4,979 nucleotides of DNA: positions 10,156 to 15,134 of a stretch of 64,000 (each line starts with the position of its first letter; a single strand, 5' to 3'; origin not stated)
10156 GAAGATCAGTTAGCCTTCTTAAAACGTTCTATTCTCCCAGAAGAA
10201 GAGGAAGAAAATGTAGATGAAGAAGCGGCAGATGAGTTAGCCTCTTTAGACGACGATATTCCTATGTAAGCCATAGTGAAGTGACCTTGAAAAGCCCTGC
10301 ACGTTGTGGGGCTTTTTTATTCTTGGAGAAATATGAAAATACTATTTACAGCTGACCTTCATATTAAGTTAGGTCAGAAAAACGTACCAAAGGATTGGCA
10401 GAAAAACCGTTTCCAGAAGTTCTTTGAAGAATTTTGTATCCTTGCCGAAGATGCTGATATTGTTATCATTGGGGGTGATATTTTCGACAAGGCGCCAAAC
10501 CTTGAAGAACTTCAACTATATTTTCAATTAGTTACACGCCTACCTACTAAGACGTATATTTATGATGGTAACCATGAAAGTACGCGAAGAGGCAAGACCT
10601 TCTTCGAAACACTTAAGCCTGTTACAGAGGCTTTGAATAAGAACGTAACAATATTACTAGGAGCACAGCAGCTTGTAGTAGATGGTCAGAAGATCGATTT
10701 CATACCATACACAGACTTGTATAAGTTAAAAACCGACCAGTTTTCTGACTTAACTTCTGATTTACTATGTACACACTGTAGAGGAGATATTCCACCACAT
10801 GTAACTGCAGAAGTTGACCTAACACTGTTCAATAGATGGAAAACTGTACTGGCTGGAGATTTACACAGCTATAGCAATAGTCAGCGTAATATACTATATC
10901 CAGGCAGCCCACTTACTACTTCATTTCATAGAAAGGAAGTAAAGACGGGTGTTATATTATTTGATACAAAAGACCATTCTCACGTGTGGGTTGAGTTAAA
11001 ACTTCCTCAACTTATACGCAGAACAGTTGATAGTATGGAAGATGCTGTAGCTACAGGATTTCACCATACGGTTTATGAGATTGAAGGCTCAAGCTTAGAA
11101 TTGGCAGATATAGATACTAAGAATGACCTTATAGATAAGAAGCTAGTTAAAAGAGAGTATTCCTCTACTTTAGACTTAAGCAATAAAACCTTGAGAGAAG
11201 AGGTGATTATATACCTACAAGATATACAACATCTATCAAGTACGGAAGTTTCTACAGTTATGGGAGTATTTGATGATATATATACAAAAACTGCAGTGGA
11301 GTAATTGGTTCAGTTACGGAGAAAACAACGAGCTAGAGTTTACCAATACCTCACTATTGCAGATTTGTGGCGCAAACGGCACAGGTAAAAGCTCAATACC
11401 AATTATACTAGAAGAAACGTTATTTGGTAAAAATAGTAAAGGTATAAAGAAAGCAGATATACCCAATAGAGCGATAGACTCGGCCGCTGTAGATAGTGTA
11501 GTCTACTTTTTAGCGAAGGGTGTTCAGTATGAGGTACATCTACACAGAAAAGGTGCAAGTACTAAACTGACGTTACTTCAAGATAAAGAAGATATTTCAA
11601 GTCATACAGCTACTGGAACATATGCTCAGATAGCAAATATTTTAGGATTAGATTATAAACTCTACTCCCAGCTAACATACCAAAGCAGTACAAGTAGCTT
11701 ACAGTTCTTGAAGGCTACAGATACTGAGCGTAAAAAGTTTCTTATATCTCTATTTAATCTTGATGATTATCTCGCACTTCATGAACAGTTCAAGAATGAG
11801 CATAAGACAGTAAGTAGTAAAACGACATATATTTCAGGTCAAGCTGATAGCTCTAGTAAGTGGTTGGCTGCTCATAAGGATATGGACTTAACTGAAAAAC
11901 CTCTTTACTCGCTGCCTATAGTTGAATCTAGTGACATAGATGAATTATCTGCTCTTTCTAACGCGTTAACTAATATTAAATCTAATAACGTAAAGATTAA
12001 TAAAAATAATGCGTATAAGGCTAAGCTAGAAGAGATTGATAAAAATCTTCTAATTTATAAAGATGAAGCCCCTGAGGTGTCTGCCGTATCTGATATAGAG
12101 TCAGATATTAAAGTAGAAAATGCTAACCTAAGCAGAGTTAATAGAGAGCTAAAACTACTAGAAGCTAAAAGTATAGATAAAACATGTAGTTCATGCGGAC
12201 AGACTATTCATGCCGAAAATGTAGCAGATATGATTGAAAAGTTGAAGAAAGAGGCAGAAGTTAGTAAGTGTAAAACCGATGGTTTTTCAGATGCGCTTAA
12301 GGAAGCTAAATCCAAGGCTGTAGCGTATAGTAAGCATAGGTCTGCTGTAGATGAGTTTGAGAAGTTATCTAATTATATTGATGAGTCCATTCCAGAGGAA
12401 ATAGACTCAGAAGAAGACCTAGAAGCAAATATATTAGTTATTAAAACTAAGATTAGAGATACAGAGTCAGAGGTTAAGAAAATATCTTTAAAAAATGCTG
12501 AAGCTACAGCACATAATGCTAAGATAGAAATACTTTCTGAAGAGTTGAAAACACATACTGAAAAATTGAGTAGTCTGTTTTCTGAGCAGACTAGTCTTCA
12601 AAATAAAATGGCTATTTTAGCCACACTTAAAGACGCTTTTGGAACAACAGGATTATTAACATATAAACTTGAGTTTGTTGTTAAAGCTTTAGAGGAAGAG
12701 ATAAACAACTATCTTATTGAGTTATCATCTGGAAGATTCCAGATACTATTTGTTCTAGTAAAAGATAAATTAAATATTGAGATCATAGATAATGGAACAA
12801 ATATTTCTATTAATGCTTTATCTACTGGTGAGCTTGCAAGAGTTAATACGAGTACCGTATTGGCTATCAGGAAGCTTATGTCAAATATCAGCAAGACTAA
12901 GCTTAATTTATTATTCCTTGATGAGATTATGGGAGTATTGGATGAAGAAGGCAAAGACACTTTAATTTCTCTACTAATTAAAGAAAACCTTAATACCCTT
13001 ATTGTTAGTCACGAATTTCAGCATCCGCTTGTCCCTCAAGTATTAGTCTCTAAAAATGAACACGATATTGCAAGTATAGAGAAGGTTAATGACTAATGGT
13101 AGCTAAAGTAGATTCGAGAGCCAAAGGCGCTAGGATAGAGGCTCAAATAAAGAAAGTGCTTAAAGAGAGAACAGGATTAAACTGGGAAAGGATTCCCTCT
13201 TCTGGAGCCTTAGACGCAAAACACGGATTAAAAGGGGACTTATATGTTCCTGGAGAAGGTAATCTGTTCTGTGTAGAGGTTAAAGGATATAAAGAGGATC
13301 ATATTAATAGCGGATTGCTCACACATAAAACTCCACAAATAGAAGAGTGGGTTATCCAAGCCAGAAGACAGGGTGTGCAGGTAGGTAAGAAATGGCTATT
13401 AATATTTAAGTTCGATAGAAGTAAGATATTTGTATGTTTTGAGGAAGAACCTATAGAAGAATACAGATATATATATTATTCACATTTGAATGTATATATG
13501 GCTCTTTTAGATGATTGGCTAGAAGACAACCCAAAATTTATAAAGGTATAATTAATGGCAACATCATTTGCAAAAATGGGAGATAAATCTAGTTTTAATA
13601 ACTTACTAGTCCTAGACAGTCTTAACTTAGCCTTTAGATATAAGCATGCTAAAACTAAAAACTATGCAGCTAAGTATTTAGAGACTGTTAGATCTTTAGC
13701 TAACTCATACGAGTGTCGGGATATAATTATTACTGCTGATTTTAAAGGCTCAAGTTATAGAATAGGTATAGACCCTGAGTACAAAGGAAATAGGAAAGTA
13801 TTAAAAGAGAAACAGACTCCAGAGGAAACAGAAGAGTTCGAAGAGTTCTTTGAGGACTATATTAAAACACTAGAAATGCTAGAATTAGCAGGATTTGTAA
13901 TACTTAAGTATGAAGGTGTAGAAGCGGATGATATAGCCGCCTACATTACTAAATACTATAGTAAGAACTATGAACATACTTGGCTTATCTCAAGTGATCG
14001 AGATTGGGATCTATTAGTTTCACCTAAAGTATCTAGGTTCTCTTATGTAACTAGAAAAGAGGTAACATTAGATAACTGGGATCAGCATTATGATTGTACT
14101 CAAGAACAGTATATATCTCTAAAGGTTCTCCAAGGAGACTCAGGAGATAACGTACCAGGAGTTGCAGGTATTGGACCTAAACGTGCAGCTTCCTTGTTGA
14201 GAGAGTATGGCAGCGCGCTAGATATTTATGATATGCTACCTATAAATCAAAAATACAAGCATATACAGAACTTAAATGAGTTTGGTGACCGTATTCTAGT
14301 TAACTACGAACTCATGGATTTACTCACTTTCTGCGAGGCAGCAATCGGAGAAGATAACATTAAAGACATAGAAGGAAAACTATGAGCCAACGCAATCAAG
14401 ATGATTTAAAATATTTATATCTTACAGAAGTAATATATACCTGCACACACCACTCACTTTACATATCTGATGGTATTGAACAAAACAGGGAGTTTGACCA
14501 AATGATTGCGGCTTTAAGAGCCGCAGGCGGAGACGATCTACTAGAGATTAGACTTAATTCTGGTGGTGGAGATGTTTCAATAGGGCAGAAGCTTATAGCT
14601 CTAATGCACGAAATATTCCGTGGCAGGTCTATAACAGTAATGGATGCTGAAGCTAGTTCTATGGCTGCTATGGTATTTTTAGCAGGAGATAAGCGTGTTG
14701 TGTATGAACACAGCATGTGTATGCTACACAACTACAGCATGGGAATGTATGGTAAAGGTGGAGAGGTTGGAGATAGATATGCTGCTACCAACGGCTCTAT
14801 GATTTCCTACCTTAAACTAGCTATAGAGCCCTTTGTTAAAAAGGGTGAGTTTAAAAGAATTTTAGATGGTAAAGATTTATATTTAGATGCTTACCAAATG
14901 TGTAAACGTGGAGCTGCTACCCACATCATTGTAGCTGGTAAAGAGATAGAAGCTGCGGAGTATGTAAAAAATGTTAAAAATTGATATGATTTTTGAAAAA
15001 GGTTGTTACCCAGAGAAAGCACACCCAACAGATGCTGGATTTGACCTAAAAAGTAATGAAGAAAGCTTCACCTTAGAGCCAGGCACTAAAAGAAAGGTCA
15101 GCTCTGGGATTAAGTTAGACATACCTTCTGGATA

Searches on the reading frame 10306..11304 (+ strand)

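Call 95: search_protein_families(library=pfam, proteins=[window:10306-11304:+], max_evalue=0.001)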
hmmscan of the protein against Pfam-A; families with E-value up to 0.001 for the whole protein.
window:10306-11304:+ (332 aa): 1 family
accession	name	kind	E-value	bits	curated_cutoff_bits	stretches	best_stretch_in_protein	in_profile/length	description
PF00149.33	Metallophos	-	1.4e-11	45.7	21.5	1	10-158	1-156/191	Calcineurin-like phosphoesterase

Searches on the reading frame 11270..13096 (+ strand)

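Call 95: search_protein_families(library=pfam, proteins=[window:11270-13096:+], max_evalue=0.001)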
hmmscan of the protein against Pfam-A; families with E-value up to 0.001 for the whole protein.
window:11270-13096:+ (608 aa): 2 families
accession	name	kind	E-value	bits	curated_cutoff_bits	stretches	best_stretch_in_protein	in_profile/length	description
PF13476.12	AAA_23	-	0.00039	21.6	27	0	7-261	1-194/201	AAA domain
PF13555.12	AAA_29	-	0.00061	19.9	27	0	6-43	2-38/61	P-loop containing region of AAA domain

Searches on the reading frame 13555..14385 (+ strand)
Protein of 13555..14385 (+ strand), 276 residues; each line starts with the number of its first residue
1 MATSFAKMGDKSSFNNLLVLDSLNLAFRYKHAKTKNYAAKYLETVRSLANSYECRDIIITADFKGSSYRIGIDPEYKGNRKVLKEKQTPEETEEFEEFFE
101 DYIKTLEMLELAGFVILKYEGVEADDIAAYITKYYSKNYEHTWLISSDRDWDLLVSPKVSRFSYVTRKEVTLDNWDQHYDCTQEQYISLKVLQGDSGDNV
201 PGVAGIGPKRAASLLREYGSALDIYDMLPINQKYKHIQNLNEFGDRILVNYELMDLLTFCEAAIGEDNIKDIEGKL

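Call 95: search_protein_families(library=pfam, proteins=[window:13555-14385:+], max_evalue=0.001)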
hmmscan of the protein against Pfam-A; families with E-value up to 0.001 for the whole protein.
window:13555-14385:+ (276 aa): 2 families
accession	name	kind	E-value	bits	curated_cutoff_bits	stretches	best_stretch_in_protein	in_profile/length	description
PF01367.25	5_3_exonuc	-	1.8e-17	64.1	40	1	182-265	2-85/97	5'-3' exonuclease, C-terminal SAM fold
PF02739.22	5_3_exonuc_N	-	5.3e-15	56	34.3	1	17-167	2-150/164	5'-3' exonuclease, N-terminal resolvase-like domain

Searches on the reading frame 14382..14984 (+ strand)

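Call 96: search_protein_families(library=pfam, proteins=[window:14382-14984:+], max_evalue=0.001)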
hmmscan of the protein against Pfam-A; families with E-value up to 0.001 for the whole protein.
window:14382-14984:+ (200 aa): 1 family
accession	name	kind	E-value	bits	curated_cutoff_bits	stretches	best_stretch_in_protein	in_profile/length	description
PF00574.28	CLP_protease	-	1.8e-08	34.9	20.2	1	41-129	36-125/182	Clp protease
